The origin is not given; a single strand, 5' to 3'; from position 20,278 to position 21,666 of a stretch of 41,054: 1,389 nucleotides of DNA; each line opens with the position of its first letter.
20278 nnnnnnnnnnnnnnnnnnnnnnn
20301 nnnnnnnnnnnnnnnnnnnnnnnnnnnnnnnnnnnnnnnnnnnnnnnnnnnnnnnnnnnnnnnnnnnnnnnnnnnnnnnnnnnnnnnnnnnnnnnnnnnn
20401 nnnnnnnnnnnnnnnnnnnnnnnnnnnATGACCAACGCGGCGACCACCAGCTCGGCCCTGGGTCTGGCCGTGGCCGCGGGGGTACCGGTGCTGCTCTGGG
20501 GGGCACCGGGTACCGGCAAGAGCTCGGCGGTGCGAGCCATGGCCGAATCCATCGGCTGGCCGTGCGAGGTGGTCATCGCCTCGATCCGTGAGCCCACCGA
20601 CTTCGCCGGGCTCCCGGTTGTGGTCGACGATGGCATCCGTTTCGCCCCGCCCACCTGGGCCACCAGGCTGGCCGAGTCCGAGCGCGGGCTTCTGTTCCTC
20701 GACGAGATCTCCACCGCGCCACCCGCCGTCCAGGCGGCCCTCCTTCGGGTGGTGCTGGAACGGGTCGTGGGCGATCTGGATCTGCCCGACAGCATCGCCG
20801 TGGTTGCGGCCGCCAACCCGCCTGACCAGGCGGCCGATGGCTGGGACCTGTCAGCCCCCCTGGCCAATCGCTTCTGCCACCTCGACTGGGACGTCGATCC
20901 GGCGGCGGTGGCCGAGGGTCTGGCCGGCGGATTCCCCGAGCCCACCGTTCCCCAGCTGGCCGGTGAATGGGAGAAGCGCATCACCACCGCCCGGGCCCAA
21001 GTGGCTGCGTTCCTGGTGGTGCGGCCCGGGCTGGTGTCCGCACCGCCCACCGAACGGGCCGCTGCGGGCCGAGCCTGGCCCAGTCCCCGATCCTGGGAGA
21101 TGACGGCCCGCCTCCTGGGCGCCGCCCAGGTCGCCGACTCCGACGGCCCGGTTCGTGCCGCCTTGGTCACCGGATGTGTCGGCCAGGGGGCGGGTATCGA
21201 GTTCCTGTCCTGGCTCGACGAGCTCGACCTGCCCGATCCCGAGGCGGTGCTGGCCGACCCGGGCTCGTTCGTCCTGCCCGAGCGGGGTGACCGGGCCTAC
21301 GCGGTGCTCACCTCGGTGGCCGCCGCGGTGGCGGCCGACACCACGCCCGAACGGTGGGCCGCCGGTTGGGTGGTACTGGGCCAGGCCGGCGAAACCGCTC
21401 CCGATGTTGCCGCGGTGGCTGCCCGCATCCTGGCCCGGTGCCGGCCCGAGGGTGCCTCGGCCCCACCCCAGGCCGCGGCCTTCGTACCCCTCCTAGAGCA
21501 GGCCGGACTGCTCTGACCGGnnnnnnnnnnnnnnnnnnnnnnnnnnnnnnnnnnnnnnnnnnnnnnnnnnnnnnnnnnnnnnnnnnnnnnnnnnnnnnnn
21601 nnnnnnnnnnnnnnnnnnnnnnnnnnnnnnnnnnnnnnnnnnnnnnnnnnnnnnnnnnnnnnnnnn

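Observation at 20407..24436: MoxR - VWA(DUF2201-like) - coupled unknown protein - multi-TM protein: four-gene cluster with start/stop overlaps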

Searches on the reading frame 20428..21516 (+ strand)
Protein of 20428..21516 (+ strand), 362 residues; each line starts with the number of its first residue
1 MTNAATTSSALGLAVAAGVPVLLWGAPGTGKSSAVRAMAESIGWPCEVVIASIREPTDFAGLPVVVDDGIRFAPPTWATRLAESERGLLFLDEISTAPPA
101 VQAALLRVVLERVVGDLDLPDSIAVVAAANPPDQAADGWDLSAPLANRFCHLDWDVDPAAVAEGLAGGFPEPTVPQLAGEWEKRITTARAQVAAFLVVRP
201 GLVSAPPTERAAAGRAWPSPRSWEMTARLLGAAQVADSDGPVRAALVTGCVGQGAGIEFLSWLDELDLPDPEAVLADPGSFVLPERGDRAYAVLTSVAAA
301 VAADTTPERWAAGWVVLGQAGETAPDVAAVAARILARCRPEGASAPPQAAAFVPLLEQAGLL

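Call 8: search_protein_families(library=pfam, proteins=[window:20428-21516:+], max_evalue=1)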
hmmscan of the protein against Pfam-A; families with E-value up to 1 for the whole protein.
window:20428-21516:+ (362 aa): 17 families
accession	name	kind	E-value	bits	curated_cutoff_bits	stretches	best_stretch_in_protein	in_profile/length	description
PF07728.20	AAA_5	-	2.6e-10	40.9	22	1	20-149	1-139/139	AAA domain (dynein-related subfamily)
PF20030.5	bpMoxR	-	9.9e-08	31.7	27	1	11-136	24-152/205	MoxR domain in the MoxR-vWA-beta-propeller ternary systems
PF00158.32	Sigma54_activat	-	1.1e-07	32.1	20.2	1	81-115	89-123/168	Sigma-54 interaction domain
PF07726.17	AAA_3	-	1.8e-07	31.5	27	1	21-136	2-117/131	ATPase family associated with various cellular activities (AAA)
PF00004.35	AAA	-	3.8e-06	27.8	21.2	1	21-134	1-113/131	ATPase family associated with various cellular activities (AAA)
PF05673.19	DUF815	-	2.4e-05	24.1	23.8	1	20-114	55-136/249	Protein of unknown function (DUF815)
PF01078.27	Mg_chelatase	-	2.9e-05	24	20.3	2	7-39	11-43/207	Magnesium chelatase, subunit ChlI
PF13191.12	AAA_16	-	5.5e-05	24.1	32.6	1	15-148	19-123/167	AAA ATPase domain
PF13521.12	AAA_28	-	0.0043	17.7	27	1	21-47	2-30/164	AAA domain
PF12775.13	AAA_7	-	0.027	14.4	25.8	1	6-41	21-56/181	P-loop containing dynein motor region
PF14532.12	Sigma54_activ_2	-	0.052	14.2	25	1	11-108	14-92/138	Sigma-54 interaction domain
PF13401.12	AAA_22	-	0.066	14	27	1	21-58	8-46/130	AAA domain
PF13481.12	AAA_25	-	0.066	13.3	27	1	15-39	30-54/195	AAA domain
PF13245.12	AAA_19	-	0.089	13.4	25.1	0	19-41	12-34/134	AAA domain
PF01580.24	FtsK_SpoIIIE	-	0.16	11.8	24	1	19-41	38-62/221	FtsK/SpoIIIE family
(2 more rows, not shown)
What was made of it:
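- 20428..21516 (+): MoxR-type AAA+ ATPase (AAA_5), 362 aa; an alternative GTG start lies at 20407. Walker A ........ at 20500-20523, Walker B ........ at 20689-20712, sensor-1 AAANP at 20806-20820, Arg-finger region ANRF at 20863-20874. Pfam AAA_5 E 2.6e-10 and bpMoxR 31.7 bits (call 8).
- Checked: Gene 1 (20428-21516, alternative GTG at 20407) matches AAA_5 (E 2.6e-10) and bpMoxR (call 8).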

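Call 9: search_protein_families(library=ncbifam, proteins=[window:20428-21516:+], max_evalue=1)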
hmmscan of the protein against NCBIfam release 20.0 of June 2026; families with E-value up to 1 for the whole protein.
window:20428-21516:+ (362 aa): 31 families (the best 25 are shown)
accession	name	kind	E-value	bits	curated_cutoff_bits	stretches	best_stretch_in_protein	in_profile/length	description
NF038308.1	RNA_repair_RtcR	equivalog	5.9e-07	28.7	650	1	80-113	273-306/530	RNA repair transcriptional activator RtcR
TIGR02974.1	phageshock_pspF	equivalog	2.6e-06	26.9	443.55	1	79-131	87-143/336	phage shock protein operon transcriptional activator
TIGR01817.1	nifA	equivalog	2.9e-05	23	528.85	1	80-130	285-339/534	nif-specific transcriptional activator NifA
NF008622.0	PRK11608.1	equivalog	4e-05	22.8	529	1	79-131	94-150/329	phage shock protein operon transcriptional activator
TIGR02915.1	PEP_resp_reg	equivalog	7.2e-05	21.8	502.6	1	73-128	221-280/445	PEP-CTERM-box response regulator transcription factor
NF008469.0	PRK11361.1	equivalog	0.00024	19.9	714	1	81-130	233-286/461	acetoacetate metabolism transcriptional regulator AtoC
NF041552.1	TF_PrdR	equivalog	0.00056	18.4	795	1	85-115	361-391/577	sigma-54 dependent transcriptional regulator PrdR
NF003229.0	PRK04195.1-5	equivalog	0.001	17.9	280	1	21-46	47-72/413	replication factor C large subunit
TIGR00764.1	lon_rel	equivalog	0.0015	17.2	516.6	1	20-41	39-60/608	ATP-dependent protease LonB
NF007689.0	PRK10365.1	equivalog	0.002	17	760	1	78-124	226-272/441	sigma-54-dependent response regulator transcription factor ZraR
NF011695.0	PRK15115.1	equivalog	0.0025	16.7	763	1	84-118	228-262/445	two-component system response regulator GlrR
NF003228.0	PRK04195.1-4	equivalog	0.0027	16.6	456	1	21-52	40-71/502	replication factor C large subunit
TIGR02329.1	propionate_PrpR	equivalog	0.0035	16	499.2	1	84-116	306-338/526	propionate catabolism operon regulatory protein PrpR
NF011953.0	PRK15424.1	equivalog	0.0054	15.4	703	1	84-114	321-351/538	propionate catabolism operon regulatory protein PrpR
NF003451.0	PRK05022.1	equivalog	0.0064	15.3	476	1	81-128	280-331/512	nitric oxide reductase transcriptional regulator NorR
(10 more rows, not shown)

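Call 10: search_protein_families(library=padloc, proteins=[window:20428-21516:+], max_evalue=1)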
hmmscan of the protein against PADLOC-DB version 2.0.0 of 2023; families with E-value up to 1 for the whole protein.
window:20428-21516:+ (362 aa): 8 families
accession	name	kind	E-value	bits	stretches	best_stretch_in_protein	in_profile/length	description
PDLC01995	RtcR_PspF2--CARF_AAA_HTH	-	2.5e-07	28.2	2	82-115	258-291/481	-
PDLC01994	RtcR_PspF1--CARF_AAA_HTH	-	7e-05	20.1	1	81-112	246-277/468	-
PDLC01993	RtcR--CARF_AAA_HTH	-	9.2e-05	19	1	14-112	200-305/523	-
PDLC04140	mad8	-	0.00059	17.4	1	14-42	23-51/314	mads_8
PDLC04232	IetA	-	0.0057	14.1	1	21-48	119-146/330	-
PDLC02196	IetA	-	0.009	13.5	1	20-46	124-150/374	-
PDLC02195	IetA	-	0.011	13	1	19-49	138-166/395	-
PDLC04788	PDC-S01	-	0.061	10.2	1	20-111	21-108/448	-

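Call 88: search_protein_families(library=phrogs, proteins=[window:20428-21516:+], max_evalue=0.01)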
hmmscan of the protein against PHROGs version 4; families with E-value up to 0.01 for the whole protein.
window:20428-21516:+ (362 aa): 7 families
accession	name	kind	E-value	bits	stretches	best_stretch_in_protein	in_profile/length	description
phrog_1297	-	other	1.5e-52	179.8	1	9-305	16-302/356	ATPase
phrog_16335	-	other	1.3e-13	51.8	1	14-156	22-169/267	ATPase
phrog_249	-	moron, auxiliary metabolic gene and host takeover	1.2e-07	32.4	1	15-111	124-219/380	porphyrin biosynthesis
phrog_16448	-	other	1.3e-06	28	1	4-150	435-586/680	ATPase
phrog_168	-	DNA, RNA and nucleotide metabolism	8.2e-06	26.7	1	21-153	45-155/314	clamp loader of DNA polymerase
phrog_11838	-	DNA, RNA and nucleotide metabolism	0.0025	18.1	1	21-98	43-111/420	clamp loader of DNA polymerase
phrog_7998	-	unknown function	0.0056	16.9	0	8-114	30-147/339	-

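Call 93: search_solved_structures(query=window:20428-21516:+, max_evalue=0.001)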
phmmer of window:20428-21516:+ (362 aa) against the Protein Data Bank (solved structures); distinct sequences matched with E-value up to 0.001: 12.
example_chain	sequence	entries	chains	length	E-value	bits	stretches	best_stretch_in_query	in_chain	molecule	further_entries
6i27_A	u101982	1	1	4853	7.9e-09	38.6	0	6-151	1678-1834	Midasin,Midasin,Midasin,Midasin,Midasin,Midasin,Midasin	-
6i26_A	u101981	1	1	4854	8e-09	38.6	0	6-151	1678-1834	Midasin,Midasin,Midasin,Midasin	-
6hyp_A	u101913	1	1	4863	8e-09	38.6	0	6-151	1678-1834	Midasin,Midasin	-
5jcs_s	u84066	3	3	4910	8.4e-09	38.5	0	6-151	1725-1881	Midasin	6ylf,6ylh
6or5_A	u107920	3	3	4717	2.2e-07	33.8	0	14-149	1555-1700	Midasin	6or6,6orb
2vii_A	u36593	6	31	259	0.00036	23.3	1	73-132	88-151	PSP OPERON TRANSCRIPTIONAL ACTIVATOR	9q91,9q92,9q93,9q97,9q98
2c9c_A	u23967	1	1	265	0.00037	23.2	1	73-132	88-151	PSP OPERON TRANSCRIPTIONAL ACTIVATOR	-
2bjw_A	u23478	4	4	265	0.00037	23.2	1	73-132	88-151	PSP OPERON TRANSCRIPTIONAL ACTIVATOR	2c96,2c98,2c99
9q90_1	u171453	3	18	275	0.0004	23.1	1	73-132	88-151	Psp operon transcriptional activator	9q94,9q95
5nss_F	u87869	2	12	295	0.00047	22.9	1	73-132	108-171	Psp operon transcriptional activator | Transcription activator PspF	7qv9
2bjv_A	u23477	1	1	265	0.00051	22.7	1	73-131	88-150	PSP OPERON TRANSCRIPTIONAL ACTIVATOR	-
4qnm_A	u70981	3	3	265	0.00098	21.8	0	73-132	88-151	Psp operon transcriptional activator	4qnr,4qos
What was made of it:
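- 20428..21516 (+): Closest solved sequences are the Midasin/Rea1 AAA modules, E 8e-9 (call 93). phrog_1297 ATPase E 1.5e-52 (call 88).
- Closest known: Rea1/Midasin. Same: It gives the best solved-sequence match of the ATPase (E 8e-9, call 93).
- The closest solved relative of the ATPase is Midasin/Rea1 (call 93).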
